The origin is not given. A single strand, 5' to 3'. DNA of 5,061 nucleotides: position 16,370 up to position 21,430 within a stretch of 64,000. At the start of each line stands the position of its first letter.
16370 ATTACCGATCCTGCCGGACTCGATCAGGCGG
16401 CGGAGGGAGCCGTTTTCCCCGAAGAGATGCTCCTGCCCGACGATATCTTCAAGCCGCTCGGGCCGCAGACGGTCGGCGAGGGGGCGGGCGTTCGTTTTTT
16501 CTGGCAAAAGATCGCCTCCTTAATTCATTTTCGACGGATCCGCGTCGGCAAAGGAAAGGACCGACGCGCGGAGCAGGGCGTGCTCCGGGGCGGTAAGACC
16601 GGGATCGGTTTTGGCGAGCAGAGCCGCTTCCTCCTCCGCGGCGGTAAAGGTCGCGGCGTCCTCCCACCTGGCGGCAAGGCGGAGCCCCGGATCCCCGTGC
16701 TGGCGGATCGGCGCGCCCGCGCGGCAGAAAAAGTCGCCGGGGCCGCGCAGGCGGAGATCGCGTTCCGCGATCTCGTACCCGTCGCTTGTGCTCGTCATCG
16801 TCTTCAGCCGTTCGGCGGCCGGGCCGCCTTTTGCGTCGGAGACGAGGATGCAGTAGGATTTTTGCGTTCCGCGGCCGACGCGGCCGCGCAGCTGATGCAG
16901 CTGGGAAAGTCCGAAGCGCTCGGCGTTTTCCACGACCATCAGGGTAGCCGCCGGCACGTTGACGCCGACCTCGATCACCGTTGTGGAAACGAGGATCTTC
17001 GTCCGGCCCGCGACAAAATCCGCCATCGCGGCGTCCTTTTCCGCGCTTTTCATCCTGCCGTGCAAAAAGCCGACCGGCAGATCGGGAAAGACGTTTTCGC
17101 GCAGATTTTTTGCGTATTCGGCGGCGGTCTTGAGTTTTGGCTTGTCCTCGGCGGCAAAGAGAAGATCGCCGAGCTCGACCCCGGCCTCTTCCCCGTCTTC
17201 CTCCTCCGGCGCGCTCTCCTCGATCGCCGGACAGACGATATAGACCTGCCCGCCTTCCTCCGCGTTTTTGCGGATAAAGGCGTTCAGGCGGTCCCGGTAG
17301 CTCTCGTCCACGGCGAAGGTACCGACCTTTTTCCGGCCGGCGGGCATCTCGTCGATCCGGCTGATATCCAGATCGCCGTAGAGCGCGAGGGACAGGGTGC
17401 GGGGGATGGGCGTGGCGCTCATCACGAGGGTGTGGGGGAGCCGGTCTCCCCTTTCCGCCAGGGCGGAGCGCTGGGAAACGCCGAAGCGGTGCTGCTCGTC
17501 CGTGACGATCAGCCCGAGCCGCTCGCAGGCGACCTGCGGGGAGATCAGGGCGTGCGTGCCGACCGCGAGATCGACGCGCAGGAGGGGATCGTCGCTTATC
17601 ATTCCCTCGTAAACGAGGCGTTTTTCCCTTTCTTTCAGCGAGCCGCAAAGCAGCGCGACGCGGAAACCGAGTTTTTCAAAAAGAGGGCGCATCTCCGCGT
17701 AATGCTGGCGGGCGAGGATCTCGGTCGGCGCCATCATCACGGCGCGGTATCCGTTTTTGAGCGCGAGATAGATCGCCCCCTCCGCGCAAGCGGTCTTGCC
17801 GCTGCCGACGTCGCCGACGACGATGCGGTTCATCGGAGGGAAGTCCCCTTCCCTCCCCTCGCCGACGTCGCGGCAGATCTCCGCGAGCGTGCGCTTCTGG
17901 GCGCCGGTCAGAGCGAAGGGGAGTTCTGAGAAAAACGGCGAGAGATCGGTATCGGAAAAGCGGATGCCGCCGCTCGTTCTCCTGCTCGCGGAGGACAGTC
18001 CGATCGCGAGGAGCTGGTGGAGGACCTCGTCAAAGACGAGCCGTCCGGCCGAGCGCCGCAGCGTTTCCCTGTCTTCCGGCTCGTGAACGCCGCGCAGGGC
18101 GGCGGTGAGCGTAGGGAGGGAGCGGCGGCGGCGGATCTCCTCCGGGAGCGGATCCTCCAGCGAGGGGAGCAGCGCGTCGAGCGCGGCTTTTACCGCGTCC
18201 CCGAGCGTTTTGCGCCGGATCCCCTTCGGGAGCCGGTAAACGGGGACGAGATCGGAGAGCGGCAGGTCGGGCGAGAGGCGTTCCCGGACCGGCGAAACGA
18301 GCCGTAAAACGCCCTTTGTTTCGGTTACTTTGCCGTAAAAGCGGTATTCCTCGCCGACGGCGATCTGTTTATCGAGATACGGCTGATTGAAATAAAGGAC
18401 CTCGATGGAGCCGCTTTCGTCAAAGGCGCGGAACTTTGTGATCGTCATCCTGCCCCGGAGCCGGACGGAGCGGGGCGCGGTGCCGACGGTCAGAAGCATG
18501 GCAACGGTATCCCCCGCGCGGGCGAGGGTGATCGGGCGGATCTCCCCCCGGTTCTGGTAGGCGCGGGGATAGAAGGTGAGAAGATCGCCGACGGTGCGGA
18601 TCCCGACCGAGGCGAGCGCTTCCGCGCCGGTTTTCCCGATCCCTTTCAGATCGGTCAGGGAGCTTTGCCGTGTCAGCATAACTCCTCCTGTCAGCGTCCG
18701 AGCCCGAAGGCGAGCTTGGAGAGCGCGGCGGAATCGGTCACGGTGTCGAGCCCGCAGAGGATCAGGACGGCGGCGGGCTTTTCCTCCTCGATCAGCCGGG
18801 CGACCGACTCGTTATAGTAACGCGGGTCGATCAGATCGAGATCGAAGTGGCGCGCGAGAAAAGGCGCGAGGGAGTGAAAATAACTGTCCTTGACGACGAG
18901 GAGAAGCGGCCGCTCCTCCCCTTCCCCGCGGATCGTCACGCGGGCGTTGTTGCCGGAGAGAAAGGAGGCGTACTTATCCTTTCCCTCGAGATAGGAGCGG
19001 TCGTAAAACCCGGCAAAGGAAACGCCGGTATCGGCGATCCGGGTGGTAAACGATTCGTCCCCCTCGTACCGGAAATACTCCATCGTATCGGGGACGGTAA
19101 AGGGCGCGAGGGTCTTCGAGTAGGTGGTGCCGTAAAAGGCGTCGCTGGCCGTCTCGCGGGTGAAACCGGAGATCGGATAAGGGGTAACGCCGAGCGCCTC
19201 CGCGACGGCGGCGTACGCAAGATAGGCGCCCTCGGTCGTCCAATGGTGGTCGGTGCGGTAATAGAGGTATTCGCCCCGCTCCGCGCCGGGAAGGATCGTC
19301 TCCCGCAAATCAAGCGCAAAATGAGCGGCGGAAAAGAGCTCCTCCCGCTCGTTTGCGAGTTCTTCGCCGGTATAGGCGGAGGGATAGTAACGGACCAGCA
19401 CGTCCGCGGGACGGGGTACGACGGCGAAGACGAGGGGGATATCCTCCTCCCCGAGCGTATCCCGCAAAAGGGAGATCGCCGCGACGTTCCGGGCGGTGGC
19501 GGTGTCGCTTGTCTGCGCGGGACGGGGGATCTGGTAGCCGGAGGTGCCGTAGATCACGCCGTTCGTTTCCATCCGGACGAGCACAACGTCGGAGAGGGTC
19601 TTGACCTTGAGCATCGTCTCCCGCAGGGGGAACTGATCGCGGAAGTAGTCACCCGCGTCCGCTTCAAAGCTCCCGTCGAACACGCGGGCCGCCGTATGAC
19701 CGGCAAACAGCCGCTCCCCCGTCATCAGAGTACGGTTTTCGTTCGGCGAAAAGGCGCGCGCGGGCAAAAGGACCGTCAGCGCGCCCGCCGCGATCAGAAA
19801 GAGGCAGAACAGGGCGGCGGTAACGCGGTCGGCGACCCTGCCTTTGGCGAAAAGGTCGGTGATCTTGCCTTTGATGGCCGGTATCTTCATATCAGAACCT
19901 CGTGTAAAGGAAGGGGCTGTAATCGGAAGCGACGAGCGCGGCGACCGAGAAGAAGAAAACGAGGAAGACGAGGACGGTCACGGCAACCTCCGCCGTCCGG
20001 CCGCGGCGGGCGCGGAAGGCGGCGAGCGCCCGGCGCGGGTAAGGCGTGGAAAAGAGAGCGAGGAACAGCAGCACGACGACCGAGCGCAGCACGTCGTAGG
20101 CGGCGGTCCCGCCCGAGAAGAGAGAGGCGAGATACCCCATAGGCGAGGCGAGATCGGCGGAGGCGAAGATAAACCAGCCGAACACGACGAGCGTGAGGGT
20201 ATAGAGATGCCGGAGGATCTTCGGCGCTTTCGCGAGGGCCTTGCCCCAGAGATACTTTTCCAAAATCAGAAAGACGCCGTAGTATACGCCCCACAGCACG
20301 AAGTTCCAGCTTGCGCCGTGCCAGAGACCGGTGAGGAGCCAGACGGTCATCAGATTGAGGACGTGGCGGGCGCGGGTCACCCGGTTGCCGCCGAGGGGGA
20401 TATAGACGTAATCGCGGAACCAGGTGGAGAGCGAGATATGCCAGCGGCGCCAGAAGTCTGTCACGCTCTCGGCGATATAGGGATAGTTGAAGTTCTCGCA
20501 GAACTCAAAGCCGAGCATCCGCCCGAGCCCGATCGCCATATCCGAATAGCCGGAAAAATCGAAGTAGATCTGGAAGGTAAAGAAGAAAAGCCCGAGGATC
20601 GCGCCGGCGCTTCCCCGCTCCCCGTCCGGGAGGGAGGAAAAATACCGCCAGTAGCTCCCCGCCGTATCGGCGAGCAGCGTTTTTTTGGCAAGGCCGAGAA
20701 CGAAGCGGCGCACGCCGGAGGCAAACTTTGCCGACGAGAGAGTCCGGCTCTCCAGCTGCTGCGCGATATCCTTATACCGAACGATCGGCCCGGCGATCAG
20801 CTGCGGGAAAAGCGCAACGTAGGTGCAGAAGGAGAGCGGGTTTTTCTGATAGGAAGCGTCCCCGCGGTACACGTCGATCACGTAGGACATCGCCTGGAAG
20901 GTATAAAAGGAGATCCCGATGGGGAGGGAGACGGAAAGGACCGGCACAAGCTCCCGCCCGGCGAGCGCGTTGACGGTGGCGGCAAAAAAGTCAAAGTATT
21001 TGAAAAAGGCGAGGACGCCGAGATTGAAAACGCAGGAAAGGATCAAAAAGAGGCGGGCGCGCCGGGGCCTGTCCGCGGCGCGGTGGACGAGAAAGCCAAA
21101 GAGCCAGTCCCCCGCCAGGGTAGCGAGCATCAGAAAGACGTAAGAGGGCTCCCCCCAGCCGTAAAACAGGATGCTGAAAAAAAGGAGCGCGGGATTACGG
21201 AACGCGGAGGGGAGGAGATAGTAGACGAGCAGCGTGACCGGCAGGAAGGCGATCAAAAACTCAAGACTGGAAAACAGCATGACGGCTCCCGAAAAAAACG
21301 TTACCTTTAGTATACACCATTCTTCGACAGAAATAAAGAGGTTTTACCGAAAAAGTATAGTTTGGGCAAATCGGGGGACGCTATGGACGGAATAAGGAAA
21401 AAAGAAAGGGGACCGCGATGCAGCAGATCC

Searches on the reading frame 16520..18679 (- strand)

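Call 75: search_protein_families(library=pfam, proteins=[window:16520-18679:-], max_evalue=0.00001)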
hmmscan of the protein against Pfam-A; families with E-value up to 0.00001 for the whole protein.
window:16520-18679:- (719 aa): 5 families
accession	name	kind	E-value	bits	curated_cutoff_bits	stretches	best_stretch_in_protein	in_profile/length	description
PF00270.35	DEAD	-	1.1e-21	77.7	26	1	284-428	16-163/167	DEAD/DEAH box helicase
PF17191.10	RecG_wedge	-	1.8e-18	67.1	23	1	12-167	6-159/162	RecG wedge domain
PF00271.37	Helicase_C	-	1.3e-17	64.5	23.5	1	522-603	30-108/110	Helicase conserved C-terminal domain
PF04851.21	ResIII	-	2.5e-07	31.2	22.5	1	261-424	8-162/164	Type III restriction enzyme, res subunit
PF19833.4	RecG_dom3_C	-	1.1e-06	29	26.8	1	631-706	1-72/87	ATP-dependent DNA helicase RecG, domain 3, C-terminal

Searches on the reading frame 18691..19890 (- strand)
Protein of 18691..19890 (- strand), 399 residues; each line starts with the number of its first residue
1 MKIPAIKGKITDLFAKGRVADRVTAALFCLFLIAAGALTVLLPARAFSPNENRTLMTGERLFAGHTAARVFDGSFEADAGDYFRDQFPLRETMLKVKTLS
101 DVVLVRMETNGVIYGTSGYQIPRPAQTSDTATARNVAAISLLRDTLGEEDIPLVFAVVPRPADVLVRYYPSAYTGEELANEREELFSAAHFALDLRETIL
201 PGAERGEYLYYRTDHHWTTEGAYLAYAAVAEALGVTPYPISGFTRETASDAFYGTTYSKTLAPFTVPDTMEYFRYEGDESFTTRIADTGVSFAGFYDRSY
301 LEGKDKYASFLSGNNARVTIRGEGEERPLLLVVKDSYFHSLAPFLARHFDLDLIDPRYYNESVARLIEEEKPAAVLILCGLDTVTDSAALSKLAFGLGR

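Call 75: search_protein_families(library=pfam, proteins=[window:18691-19890:-], max_evalue=0.00001)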
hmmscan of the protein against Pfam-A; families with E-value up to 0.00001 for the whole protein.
window:18691-19890:- (399 aa): 2 families
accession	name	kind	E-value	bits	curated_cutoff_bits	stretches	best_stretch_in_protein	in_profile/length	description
PF14286.12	DHHW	-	2.8e-22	79.9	25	1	204-350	230-380/385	DHHW protein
PF16822.11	ALGX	-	1.3e-14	54.9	26.5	1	126-236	19-133/268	SGNH hydrolase-like domain, acetyltransferase AlgX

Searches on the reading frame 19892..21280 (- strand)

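Call 75: search_protein_families(library=pfam, proteins=[window:19892-21280:-], max_evalue=0.00001)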
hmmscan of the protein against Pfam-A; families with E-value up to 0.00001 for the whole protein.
window:19892-21280:- (462 aa): 1 family
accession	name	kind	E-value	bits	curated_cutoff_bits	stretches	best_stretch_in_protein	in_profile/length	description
PF03062.24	MBOAT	-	9.4e-29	101.2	27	1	144-344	77-297/337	MBOAT, membrane-bound O-acyltransferase family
